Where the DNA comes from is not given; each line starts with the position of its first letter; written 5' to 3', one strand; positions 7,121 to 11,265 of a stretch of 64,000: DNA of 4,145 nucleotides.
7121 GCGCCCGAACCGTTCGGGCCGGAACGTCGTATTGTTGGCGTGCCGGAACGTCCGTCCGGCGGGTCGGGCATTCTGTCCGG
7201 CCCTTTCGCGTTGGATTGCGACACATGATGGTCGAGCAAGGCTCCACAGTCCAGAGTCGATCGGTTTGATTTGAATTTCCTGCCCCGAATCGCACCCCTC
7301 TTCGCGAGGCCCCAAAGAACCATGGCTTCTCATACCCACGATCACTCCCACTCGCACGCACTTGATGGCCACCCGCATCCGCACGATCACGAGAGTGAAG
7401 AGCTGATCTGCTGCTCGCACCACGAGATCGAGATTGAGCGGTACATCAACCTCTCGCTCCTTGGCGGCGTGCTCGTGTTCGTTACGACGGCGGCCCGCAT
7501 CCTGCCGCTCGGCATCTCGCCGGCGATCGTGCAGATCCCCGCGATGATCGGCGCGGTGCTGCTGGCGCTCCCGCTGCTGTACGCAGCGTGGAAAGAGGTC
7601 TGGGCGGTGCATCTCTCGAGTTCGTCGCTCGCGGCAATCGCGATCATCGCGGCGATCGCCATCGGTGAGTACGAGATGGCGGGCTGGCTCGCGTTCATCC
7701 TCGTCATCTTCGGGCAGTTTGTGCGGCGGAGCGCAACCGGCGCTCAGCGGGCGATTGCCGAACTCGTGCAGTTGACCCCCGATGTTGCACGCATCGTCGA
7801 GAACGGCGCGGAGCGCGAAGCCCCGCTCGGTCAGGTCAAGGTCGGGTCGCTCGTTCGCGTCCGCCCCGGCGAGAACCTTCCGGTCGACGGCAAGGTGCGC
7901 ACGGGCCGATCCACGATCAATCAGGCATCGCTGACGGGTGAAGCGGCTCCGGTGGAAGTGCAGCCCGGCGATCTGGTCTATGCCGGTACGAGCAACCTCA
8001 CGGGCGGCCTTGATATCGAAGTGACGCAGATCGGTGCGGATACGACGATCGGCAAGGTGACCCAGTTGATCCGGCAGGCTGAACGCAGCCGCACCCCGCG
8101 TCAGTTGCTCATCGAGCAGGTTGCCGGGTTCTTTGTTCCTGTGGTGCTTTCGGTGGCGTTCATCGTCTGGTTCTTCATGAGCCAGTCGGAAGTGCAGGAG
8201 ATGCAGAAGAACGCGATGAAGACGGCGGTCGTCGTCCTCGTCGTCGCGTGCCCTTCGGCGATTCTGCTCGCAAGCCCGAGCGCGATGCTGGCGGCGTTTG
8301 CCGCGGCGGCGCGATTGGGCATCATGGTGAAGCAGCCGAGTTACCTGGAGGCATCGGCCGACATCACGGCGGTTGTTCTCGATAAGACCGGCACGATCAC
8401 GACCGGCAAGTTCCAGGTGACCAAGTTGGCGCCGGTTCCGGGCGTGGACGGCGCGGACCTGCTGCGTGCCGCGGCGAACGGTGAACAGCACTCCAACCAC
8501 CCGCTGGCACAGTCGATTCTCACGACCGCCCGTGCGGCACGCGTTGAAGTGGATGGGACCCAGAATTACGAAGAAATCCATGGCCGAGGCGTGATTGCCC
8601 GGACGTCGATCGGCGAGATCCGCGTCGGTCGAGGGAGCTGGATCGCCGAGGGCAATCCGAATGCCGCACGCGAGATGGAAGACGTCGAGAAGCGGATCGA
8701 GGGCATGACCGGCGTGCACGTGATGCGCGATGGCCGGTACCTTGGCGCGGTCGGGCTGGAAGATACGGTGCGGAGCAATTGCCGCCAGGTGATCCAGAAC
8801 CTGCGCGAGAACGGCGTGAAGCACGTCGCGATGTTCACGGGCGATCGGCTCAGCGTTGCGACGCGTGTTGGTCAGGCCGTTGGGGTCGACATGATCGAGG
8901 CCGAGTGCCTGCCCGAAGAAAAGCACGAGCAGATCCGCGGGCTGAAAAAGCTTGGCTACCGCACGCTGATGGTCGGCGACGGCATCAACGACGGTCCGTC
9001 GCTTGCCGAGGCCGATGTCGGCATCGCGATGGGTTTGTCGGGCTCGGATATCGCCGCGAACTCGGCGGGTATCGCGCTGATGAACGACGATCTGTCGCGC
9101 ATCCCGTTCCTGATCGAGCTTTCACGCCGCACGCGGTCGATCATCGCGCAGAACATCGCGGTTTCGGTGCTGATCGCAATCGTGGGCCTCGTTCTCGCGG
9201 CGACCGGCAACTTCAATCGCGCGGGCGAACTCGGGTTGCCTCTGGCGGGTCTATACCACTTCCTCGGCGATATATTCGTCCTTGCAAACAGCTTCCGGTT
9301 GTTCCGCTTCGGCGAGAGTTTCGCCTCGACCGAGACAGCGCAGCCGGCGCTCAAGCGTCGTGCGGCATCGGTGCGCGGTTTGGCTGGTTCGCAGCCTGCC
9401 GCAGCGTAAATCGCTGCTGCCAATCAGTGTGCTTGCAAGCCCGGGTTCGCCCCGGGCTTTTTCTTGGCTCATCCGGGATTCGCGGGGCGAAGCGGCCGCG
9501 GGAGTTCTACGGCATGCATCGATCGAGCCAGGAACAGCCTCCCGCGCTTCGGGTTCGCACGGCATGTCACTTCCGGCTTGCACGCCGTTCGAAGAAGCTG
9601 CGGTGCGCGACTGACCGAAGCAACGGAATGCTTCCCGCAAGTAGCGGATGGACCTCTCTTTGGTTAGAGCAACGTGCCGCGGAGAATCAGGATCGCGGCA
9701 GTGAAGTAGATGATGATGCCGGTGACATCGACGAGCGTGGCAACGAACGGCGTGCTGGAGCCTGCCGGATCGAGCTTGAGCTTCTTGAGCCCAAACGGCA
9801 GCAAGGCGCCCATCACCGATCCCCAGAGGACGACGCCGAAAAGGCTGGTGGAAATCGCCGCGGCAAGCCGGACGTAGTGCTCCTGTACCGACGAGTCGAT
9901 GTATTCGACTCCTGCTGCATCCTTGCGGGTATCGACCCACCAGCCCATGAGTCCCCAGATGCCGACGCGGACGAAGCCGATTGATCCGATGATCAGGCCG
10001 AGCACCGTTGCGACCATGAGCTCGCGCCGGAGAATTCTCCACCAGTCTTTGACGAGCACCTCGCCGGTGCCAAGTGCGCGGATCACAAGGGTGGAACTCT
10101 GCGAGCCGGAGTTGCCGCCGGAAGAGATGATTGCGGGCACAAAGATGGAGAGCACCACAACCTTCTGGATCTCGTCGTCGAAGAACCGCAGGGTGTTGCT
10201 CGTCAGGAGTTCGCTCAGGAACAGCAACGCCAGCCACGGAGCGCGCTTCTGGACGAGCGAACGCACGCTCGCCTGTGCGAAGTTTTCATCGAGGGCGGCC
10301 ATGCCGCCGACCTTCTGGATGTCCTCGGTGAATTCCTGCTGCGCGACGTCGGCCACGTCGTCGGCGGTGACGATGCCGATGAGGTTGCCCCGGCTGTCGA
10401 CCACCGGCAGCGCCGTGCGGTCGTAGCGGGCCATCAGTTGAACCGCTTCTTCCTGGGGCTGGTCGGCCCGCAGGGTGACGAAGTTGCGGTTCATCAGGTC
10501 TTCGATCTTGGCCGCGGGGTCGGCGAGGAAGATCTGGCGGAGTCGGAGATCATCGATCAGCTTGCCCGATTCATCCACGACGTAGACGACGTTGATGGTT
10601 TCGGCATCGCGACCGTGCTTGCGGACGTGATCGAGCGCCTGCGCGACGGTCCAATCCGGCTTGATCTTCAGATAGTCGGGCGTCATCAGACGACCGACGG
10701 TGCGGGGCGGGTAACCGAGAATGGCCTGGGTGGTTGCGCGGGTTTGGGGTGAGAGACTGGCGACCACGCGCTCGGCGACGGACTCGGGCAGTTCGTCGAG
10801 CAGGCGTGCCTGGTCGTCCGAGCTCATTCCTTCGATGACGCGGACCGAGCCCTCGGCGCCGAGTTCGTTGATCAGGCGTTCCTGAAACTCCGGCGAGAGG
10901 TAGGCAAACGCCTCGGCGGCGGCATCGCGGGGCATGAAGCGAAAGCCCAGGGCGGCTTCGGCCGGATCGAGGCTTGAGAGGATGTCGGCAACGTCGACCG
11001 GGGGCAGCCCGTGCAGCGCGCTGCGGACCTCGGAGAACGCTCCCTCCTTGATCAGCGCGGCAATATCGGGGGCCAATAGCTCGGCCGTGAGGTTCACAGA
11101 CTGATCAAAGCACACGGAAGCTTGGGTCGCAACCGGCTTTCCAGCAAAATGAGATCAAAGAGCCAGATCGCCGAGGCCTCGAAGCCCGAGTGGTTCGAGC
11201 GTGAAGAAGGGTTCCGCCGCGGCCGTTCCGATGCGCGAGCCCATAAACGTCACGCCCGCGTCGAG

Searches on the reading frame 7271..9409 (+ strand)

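Call 86: search_protein_families(library=pfam, proteins=[window:7271-9409:+], max_evalue=0.00001)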
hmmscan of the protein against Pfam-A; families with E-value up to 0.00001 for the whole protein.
window:7271-9409:+ (712 aa): 2 families
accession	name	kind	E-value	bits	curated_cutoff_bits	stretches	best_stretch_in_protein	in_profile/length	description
PF00122.25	E1-E2_ATPase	-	6.7e-46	156.5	28.1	1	168-348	2-180/181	E1-E2 ATPase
PF00702.32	Hydrolase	-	1.3e-25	91.4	26.4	1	365-582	1-191/191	haloacid dehalogenase-like hydrolase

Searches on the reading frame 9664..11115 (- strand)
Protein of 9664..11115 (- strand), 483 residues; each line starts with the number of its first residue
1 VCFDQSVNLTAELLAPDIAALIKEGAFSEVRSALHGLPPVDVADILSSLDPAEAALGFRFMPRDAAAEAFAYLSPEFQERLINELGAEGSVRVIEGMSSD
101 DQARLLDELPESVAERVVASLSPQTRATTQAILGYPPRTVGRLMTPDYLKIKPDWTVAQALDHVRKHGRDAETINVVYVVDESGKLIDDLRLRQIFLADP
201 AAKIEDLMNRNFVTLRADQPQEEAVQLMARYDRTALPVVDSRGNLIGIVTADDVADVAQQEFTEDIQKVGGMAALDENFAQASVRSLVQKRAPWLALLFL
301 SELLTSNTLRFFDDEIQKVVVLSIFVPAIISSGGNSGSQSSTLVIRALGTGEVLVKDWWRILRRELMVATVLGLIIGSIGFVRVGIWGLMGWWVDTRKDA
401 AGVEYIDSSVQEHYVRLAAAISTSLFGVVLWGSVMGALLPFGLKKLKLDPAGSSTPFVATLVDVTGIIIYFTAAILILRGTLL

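Call 86: search_protein_families(library=pfam, proteins=[window:9664-11115:-], max_evalue=0.00001)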
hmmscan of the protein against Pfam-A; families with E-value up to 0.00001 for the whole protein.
window:9664-11115:- (483 aa): 3 families
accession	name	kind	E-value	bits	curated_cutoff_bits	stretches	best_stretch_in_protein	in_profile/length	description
PF01769.21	MgtE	-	4.3e-34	117.9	27.6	1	326-472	1-124/125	Divalent cation transporter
PF03448.22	MgtE_N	-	7.8e-26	91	25.9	1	37-137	1-101/102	MgtE intracellular N domain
PF00571.33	CBS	-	1.8e-23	83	24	2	204-256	1-53/57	CBS domain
